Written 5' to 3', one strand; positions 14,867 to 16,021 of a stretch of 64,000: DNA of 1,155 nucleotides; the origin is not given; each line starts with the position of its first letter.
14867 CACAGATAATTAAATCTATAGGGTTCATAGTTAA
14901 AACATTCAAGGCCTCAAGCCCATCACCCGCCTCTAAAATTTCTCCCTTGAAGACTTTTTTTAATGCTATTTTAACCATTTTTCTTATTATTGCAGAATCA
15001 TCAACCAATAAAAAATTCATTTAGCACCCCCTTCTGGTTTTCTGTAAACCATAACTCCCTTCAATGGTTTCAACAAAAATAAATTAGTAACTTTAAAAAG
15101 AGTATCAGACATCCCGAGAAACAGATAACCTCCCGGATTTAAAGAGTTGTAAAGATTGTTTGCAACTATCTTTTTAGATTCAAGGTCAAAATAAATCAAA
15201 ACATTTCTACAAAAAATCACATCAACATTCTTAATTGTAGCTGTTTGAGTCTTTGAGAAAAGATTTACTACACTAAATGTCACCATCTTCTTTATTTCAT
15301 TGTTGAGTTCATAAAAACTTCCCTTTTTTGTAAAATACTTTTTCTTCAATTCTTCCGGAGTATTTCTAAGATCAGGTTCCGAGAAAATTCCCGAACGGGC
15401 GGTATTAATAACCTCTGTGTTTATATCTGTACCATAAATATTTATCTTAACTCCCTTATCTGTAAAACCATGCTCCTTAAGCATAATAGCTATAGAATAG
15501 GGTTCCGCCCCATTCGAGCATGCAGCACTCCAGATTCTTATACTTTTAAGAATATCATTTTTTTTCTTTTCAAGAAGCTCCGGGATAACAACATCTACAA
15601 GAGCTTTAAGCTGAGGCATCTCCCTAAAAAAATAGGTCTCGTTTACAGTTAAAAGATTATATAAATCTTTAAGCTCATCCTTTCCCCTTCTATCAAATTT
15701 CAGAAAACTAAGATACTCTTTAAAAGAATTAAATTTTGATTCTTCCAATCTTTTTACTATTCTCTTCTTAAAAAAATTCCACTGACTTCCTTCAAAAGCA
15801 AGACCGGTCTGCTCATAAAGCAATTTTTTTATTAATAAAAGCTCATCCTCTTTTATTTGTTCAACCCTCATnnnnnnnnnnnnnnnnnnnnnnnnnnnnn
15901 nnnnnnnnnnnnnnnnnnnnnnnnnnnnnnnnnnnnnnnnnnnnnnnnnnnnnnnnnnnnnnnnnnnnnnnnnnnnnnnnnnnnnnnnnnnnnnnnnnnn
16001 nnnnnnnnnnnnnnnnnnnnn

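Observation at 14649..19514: CheA/CheW/MCP-less 'minimal Che' operon headed by acetate kinase: ackA-HEAT-cheR-cheY-OPT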

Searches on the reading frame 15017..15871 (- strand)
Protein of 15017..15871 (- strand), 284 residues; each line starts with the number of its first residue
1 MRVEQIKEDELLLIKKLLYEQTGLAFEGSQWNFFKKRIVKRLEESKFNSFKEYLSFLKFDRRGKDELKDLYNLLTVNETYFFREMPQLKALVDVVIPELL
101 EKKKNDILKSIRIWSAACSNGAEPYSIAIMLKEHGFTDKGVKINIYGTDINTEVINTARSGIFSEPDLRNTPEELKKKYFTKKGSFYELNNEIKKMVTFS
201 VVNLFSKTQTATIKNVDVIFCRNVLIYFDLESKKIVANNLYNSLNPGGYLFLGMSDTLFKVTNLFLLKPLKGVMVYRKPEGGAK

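Call 3: search_protein_families(library=pfam, proteins=[window:15017-15871:-], max_evalue=0.001)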
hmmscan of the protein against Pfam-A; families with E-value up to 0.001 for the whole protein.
window:15017-15871:- (284 aa): 4 families
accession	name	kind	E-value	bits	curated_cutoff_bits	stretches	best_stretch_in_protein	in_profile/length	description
PF01739.24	CheR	-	6.3e-60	202.4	27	1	77-265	1-186/195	CheR methyltransferase, SAM binding domain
PF03705.20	CheR_N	-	1.1e-08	35.1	27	1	10-60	2-52/53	CheR methyltransferase, all-alpha domain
PF08242.18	Methyltransf_12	-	7.5e-05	23.8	30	1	146-250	24-98/98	Methyltransferase domain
PF13847.12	Methyltransf_31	-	0.00072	19.7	27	0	196-254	55-111/145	Methyltransferase domain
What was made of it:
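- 15017..15871 (-): cheR, a full-length protein-glutamate methyltransferase with the CheR_N and SAM-binding domains. Pfam (call 3).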

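Call 30: search_protein_families(library=ncbifam, proteins=[window:15017-15871:-], max_evalue=0.00001)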
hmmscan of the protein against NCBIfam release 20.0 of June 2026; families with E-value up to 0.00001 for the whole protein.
window:15017-15871:- (284 aa): 1 family
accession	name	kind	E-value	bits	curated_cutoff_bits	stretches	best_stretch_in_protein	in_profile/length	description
NF007902.0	PRK10611.1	equivalog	3.5e-45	154.4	435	1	12-268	28-276/287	protein-glutamate O-methyltransferase CheR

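Call 31: find_homologous_proteins(query=window:15017-15871:-, max_evalue=1e-20)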
Query window:15017-15871:- (284 aa): 6765 proteins with E <= 1e-20 among 7910 candidates; the best 120 are listed.
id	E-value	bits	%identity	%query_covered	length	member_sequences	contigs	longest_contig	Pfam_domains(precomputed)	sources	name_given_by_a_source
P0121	2.8e-171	586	93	100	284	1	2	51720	PF03705.21,PF01739.25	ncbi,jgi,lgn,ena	-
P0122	5.9e-169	578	90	100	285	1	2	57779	PF03705.21,PF01739.25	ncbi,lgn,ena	-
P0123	1.2e-165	567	89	100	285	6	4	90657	PF03705.21,PF01739.25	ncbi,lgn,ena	-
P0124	8.3e-143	492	76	100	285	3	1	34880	PF03705.21,PF01739.25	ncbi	-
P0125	3.5e-140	484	75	99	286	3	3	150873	PF03705.21,PF01739.25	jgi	jgi:chemotaxis protein methyltransferase CheR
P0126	2.6e-137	474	75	99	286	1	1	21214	PF03705.21,PF01739.25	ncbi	-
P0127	2.7e-137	474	75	99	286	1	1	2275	PF03705.21,PF01739.25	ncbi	-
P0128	1.1e-115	403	62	99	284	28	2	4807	PF03705.21,PF01739.25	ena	-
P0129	2.6e-85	304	53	94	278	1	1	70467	PF03705.21,PF01739.25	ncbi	-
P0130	5.2e-85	303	51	99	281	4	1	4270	PF03705.21,PF01739.25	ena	-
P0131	3.8e-84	300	53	98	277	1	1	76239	PF03705.21,PF01739.25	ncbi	-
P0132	5.4e-83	296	51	98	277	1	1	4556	PF03705.21,PF01739.25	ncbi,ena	-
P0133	1.1e-82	295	51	99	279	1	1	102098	PF03705.21,PF01739.25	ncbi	-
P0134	3.0e-82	294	52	98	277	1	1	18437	PF03705.21,PF01739.25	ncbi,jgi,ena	-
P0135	2.5e-81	291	52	98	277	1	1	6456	PF03705.21,PF01739.25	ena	-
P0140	3.2e-78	281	47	99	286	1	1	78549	PF03705.21,PF01739.25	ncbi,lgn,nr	ncbi:MAG: protein-glutamate O-methyltransferase CheR [Nitrospinae bacterium]|nr:protein-glutamate O-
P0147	3.1e-75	271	46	98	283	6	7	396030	PF03705.21,PF01739.25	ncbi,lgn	-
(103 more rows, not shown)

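Call 32: find_encoding_contigs(protein=P0133, flank=10000, max_places=1)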
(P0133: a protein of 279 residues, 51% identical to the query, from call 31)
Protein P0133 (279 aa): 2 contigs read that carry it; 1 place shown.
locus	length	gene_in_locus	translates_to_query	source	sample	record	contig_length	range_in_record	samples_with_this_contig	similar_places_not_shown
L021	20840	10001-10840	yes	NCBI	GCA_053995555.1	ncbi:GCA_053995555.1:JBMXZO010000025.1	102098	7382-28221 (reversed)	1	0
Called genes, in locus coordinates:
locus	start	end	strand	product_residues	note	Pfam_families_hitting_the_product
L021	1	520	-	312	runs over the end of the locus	PF08666:SAF (weak), PF13144:ChapFlgA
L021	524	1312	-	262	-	PF00460:Flg_bb_rod, PF22692:LlgE_F_G_D1, PF06429:Flg_bbr_C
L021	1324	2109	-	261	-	PF00460:Flg_bb_rod, PF22692:LlgE_F_G_D1, PF06429:Flg_bbr_C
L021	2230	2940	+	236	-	PF05050:Methyltransf_21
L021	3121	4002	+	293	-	PF01656:CbiA, PF02374:ArsA_ATPase, PF10609:ParA (weak), PF13614:AAA_31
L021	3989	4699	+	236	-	PF01553:Acyltransferase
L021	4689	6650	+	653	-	PF13491:FtsK_4TM, PF17854:FtsK_alpha, PF01580:FtsK_SpoIIIE, PF09397:FtsK_gamma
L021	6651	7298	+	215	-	PF12945:PilZNR, PF07238:PilZ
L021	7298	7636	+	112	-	PF01740:STAS, PF13466:STAS_2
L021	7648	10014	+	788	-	PF13513:HEAT_EZ (faint), PF00514:Arm (faint), PF02985:HEAT (faint), PF13646:HEAT_2, PF03130:HEAT_PBS (weak)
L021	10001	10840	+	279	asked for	PF03705:CheR_N, PF01739:CheR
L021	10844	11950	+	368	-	PF00072:Response_reg, PF01339:CheB_methylest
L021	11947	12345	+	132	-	PF00072:Response_reg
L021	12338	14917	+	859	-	PF01627:Hpt, PF02895:H-kinase_dim, PF02518:HATPase_c, PF01584:CheW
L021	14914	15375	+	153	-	PF01584:CheW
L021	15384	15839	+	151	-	PF01584:CheW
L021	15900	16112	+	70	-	-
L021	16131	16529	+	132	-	PF12118:SprA-related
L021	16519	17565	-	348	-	PF00724:Oxidored_FMN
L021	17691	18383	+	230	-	PF06971:Put_DNA-bind_N, PF02629:CoA_binding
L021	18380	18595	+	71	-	PF08984:DUF1858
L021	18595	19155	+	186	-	PF00293:NUDIX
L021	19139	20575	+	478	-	PF20695:UbiD_N, PF01977:UbiD, PF20696:UbiD_C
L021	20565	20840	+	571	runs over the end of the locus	PF02310:B12-binding, PF04055:Radical_SAM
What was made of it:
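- The closest outgroup cluster (L021) has CheA and two CheW directly after the orthologous CheY, with flagellar genes nearby (call 32).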

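Call 33: find_encoding_contigs(protein=P0140, flank=10000, max_places=1)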
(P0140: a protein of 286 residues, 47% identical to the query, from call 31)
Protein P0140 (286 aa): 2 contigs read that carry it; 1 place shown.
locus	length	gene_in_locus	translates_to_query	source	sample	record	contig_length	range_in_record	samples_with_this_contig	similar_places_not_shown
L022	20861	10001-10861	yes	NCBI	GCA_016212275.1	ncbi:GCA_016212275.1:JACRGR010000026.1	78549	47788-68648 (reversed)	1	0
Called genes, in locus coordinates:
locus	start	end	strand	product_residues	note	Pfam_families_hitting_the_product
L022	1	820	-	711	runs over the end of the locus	PF01074:Glyco_hydro_38N, PF03065:Glyco_hydro_57, PF09094:AmyA-A_glucT_m, PF09095:AmyA-gluTrfs_C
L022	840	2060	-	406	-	PF00483:NTP_transferase, PF24894:Hexapep_GlmU, PF25084:LbH_EIF2B (weak), PF25087:GMPPB_C (weak), PF25247:LbH_GLGC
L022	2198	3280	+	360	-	PF03054:tRNA_Me_trans, PF20259:tRNA_Me_trans_M, PF20258:tRNA_Me_trans_C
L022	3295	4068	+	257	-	PF00459:Inositol_P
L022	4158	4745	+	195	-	PF00578:AhpC-TSA, PF08534:Redoxin, PF10417:1-cysPrx_C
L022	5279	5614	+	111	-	-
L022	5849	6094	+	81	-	-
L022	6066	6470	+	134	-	PF01850:PIN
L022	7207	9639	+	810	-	PF03130:HEAT_PBS (faint), PF13646:HEAT_2, PF00514:Arm (faint), PF02985:HEAT (faint), PF12717:Cnd1 (faint), PF13513:HEAT_EZ (faint), PF13646:HEAT_2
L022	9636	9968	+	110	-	PF01740:STAS, PF13466:STAS_2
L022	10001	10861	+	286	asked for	PF03705:CheR_N, PF01739:CheR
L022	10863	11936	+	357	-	PF00072:Response_reg, PF01339:CheB_methylest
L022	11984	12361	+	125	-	PF00072:Response_reg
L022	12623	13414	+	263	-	PF00753:Lactamase_B, PF19583:ODP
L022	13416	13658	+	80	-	-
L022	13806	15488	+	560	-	PF00672:HAMP, PF00015:MCPsignal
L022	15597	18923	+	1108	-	PF08308:PEGA, PF00041:fn3 (faint)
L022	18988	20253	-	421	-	PF02844:GARS_N, PF01071:GARS_A, PF02786:CPSase_L_D2, PF02843:GARS_C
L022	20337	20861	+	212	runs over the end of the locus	PF01077:NIR_SIR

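Call 34: find_encoding_contigs(protein=P0147, flank=10000, max_places=1)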
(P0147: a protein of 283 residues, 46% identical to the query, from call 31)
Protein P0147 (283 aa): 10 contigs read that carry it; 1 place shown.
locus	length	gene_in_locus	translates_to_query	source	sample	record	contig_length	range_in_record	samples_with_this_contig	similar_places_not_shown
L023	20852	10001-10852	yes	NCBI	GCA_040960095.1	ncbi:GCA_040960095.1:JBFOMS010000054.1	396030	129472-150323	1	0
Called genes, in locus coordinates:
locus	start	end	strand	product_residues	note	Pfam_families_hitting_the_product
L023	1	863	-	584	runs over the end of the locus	PF00989:PAS, PF08448:PAS_4 (faint), PF13188:PAS_8 (weak), PF13426:PAS_9, PF00990:GGDEF, PF00563:EAL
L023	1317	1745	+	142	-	-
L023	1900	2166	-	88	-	PF01649:Ribosomal_S20p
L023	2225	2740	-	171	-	PF02441:Flavoprotein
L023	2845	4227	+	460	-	PF04715:, PF00425:Chorismate_bind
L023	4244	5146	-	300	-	PF01545:Cation_efflux, PF16916:ZT_dimer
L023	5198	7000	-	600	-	PF00037:Fer4 (faint), PF12797:Fer4_2 (faint), PF14691:Fer4_20, PF01266:DAO (faint), PF07992:Pyr_redox_2, PF00070:Pyr_redox (weak), PF12838:Fer4_7, PF13237:Fer4_10 (weak), +1 more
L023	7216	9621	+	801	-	PF02985:HEAT (faint), PF03130:HEAT_PBS (faint), PF13513:HEAT_EZ (faint), PF13646:HEAT_2, PF12717:Cnd1 (faint), PF13646:HEAT_2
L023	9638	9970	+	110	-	PF01740:STAS, PF13466:STAS_2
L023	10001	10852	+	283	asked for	PF03705:CheR_N (weak), PF01739:CheR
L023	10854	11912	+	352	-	PF00072:Response_reg, PF01339:CheB_methylest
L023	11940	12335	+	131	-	PF00072:Response_reg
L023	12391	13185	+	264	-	PF00753:Lactamase_B (weak), PF19583:ODP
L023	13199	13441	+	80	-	-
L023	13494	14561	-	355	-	PF00483:NTP_transferase, PF12804:NTP_transf_3, PF22640:ManC_GMP_beta-helix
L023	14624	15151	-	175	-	PF04608:PgpA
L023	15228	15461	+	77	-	PF00550:PP-binding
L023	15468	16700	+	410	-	PF00109:ketoacyl-synt, PF02801:Ketoacyl-synt_C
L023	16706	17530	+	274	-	PF22935:RM44_endonuclase (weak), PF14622:Ribonucleas_3_3, PF00636:Ribonuclease_3, PF00035:dsrm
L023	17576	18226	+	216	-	PF04055:Radical_SAM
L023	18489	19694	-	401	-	PF01676:Metalloenzyme, PF10143:PhosphMutase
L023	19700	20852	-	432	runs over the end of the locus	PF03447:NAD_binding_3, PF00742:Homoserine_dh, PF01842:ACT (weak)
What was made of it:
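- On Canonical chemosensory (Che) pathway: It is present in outgroup clusters (calls 32-34).
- The clusters are PilZ-STAS-HEAT-CheR-CheB-CheY-CheA-CheW-CheW in L021 and HEAT-STAS-CheR-CheB-CheY-ODP in L022 and L023 (calls 31-34). L022 and L023 also lack CheA at the locus although they keep CheB (calls 33, 34).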

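Call 45: search_solved_structures(query=window:15017-15871:-, max_evalue=1e-10, show_alignments=2)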
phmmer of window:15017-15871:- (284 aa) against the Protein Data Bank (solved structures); distinct sequences matched with E-value up to 1e-10: 6.
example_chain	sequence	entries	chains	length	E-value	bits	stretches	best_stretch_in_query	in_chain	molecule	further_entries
5xly_A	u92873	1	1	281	5.7e-34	120.8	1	16-277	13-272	Chemotaxis protein methyltransferase 1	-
5xlx_A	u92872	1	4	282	5.8e-34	120.7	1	16-277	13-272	Chemotaxis protein methyltransferase 1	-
5y4r_A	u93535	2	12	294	8.2e-34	120.2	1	15-277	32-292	Chemotaxis protein methyltransferase 1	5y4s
1bc5_A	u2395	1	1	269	1.1e-31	113.2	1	14-271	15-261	CHEMOTAXIS RECEPTOR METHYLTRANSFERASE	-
1af7_A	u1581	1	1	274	1.2e-31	113.1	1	14-271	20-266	CHEMOTAXIS RECEPTOR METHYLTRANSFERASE CHER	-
5ftw_A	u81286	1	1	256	4.2e-31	111.4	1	34-263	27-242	CHEMOTAXIS PROTEIN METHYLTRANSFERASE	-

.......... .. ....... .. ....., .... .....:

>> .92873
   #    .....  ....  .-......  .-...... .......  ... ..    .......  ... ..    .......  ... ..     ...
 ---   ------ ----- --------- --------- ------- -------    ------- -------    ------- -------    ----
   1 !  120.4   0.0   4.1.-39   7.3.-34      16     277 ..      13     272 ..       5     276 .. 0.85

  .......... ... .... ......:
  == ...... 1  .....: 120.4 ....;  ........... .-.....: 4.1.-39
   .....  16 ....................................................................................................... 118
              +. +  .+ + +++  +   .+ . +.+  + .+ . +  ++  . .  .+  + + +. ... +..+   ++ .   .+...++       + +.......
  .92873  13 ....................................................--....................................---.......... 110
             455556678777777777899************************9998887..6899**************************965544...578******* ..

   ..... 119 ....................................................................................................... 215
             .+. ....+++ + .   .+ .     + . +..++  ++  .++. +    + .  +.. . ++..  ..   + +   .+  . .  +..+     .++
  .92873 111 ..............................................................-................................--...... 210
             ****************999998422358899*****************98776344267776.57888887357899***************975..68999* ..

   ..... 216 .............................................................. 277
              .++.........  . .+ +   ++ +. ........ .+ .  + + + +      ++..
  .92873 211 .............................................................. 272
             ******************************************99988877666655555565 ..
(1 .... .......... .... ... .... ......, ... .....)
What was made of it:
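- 15017..15871 (-): It aligns to P. aeruginosa CheR1 5XLY and Salmonella CheR 1AF7 with the NETxxFR, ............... and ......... motifs intact (call 45).
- On Canonical chemosensory (Che) pathway: The motifs are conserved in the alignment to CheR1 5XLY (call 45).
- CheR retains all canonical motifs and both domains (call 45).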
